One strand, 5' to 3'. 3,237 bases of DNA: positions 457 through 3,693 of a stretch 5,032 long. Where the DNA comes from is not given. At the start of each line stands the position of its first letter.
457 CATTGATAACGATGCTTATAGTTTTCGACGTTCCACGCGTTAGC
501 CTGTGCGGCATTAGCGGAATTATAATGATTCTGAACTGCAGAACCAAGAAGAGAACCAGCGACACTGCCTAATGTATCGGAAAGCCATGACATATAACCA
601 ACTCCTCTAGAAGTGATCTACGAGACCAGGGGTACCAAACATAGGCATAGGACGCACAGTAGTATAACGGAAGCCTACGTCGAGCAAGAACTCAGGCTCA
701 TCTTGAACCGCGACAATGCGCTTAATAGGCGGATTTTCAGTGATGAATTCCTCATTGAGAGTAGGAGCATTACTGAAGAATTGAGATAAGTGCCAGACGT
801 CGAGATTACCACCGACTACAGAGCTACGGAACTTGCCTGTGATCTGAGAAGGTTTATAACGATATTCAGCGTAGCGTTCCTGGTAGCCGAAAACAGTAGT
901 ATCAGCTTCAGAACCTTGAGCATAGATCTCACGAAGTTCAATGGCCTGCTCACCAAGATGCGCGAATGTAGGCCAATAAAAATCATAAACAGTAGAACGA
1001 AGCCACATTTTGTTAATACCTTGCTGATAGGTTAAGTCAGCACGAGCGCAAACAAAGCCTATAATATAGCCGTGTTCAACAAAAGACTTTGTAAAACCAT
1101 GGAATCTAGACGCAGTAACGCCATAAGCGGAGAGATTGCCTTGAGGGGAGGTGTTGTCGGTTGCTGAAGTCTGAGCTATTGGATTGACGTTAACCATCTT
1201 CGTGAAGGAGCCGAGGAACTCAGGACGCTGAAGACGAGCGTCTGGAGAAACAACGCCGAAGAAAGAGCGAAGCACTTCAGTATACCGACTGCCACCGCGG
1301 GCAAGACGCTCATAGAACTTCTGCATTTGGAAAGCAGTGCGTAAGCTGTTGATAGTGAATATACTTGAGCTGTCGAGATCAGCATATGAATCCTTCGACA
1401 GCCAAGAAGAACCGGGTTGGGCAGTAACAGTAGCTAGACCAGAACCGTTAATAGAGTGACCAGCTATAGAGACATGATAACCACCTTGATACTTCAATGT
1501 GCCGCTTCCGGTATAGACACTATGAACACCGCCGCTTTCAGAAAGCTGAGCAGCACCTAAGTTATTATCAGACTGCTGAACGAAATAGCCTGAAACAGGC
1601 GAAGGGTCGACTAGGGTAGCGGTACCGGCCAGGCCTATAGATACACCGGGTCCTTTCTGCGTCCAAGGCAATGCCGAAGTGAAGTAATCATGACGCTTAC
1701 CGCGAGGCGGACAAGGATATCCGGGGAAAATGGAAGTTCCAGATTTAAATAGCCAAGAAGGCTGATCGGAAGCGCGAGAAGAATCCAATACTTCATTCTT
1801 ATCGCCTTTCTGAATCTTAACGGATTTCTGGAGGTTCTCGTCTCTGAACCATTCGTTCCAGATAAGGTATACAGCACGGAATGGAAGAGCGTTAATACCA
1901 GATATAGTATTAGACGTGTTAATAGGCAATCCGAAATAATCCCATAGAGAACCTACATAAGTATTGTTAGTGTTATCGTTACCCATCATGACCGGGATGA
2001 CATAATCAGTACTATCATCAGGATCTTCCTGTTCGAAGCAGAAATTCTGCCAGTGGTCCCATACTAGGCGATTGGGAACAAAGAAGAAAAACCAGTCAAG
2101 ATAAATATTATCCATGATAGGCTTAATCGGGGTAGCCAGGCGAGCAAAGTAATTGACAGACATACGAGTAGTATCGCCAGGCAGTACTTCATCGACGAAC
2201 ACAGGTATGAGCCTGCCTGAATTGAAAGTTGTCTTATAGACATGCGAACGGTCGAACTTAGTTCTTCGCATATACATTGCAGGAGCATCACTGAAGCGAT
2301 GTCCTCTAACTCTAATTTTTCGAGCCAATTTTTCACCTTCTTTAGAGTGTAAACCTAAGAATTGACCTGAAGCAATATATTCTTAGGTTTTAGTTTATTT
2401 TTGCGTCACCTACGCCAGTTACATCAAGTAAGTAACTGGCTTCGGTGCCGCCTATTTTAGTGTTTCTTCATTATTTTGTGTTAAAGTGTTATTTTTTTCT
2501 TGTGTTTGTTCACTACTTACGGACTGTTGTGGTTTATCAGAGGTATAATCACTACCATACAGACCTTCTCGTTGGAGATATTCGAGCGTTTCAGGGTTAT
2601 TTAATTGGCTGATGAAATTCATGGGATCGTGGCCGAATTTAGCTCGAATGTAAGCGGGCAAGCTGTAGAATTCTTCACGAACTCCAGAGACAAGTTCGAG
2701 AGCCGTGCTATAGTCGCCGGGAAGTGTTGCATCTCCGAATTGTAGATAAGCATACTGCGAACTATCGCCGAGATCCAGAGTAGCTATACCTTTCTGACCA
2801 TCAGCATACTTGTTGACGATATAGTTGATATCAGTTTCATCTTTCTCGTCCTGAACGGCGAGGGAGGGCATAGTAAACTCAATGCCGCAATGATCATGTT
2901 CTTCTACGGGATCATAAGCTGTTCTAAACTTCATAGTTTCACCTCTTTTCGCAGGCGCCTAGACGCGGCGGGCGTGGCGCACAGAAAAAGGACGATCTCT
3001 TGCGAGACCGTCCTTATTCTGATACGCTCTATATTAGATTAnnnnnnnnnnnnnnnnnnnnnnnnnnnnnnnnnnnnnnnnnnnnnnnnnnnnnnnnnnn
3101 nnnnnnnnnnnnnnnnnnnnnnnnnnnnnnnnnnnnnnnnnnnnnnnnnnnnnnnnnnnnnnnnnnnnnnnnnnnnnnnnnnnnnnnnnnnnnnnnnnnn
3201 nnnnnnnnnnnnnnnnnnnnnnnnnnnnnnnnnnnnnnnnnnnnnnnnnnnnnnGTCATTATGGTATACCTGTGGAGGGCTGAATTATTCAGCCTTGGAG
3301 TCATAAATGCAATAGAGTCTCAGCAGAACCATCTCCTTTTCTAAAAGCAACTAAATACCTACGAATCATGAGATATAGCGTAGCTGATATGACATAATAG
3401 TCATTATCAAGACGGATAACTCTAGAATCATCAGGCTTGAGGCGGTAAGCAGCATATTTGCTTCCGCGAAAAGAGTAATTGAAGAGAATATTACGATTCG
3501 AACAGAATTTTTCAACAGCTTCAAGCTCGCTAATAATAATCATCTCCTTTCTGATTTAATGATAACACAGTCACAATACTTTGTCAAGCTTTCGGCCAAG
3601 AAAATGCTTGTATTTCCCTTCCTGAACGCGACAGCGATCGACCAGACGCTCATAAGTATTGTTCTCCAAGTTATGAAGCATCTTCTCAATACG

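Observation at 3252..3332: In-frame TAA in the loop of a perfect hairpin splits an ORF5/VP5-like gene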

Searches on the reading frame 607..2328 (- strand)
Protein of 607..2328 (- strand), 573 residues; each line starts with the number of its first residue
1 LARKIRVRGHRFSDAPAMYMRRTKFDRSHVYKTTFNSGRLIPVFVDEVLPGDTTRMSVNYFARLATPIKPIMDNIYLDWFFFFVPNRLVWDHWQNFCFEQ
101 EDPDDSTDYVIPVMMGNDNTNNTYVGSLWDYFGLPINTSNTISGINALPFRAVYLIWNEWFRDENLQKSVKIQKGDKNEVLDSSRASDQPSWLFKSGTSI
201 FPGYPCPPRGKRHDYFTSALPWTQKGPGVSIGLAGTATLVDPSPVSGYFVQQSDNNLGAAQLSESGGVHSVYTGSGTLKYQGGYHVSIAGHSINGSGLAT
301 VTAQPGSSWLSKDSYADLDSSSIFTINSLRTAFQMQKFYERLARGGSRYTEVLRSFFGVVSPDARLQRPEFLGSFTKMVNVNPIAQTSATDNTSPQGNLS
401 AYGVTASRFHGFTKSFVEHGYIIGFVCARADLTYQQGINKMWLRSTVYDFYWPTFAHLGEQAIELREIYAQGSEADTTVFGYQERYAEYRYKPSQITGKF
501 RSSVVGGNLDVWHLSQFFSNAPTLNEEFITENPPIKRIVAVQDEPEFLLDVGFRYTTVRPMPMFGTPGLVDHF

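Call 5: search_protein_families(library=pfam, proteins=[window:607-2328:-], max_evalue=1)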
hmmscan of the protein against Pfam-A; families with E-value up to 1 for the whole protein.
window:607-2328:- (573 aa): 2 families
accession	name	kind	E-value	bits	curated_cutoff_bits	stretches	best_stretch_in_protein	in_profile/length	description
PF02305.22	Phage_F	-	1.6e-164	548.8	25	1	16-569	4-501/501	Capsid protein (F protein)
PF12830.13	Nipped-B_C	-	0.29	11.6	26.4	1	327-393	85-150/186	Sister chromatid cohesion C-terminus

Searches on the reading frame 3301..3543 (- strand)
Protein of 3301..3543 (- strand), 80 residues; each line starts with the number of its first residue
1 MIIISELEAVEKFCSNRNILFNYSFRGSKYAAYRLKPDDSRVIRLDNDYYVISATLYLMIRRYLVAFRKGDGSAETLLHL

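Call 5: search_protein_families(library=pfam, proteins=[window:3301-3543:-], max_evalue=1)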
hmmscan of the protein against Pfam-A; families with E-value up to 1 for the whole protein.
window:3301-3543:- (80 aa): 0 families

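Call 63: find_encoding_contigs(protein=window:3304-3543:-, flank=1000, max_places=10)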
Protein window:3304-3543:- (80 aa): 3 contigs read that carry it; 2 places shown.
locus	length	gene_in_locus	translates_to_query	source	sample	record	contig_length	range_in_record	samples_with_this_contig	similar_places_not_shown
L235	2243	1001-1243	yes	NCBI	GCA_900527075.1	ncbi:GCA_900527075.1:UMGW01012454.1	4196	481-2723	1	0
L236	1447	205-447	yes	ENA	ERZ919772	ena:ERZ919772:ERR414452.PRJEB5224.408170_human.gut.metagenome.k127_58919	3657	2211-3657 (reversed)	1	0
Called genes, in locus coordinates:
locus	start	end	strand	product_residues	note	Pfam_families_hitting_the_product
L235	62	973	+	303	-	PF23343:REP_ORF2-G2P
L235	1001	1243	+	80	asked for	-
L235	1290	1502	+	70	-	PF20577:Phage_ORF5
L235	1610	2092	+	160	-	PF09675:Chlamy_scaf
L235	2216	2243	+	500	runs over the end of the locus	?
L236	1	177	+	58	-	?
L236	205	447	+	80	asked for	-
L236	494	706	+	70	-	PF20577:Phage_ORF5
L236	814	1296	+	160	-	PF09675:Chlamy_scaf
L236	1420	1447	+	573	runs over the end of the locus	PF02305:Phage_F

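Call 79: search_protein_families(library=phrogs, proteins=[window:3301-3543:-], max_evalue=0.01)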
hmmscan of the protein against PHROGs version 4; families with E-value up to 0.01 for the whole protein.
window:3301-3543:- (80 aa): 0 families
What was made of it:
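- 3301..3543 (-): orf80, a clade-conserved unannotated small ORF between VP4 and VP5. It overlaps the VP5 start by 32 nt in another frame. It has no Pfam or PHROG match (calls 5, 79).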
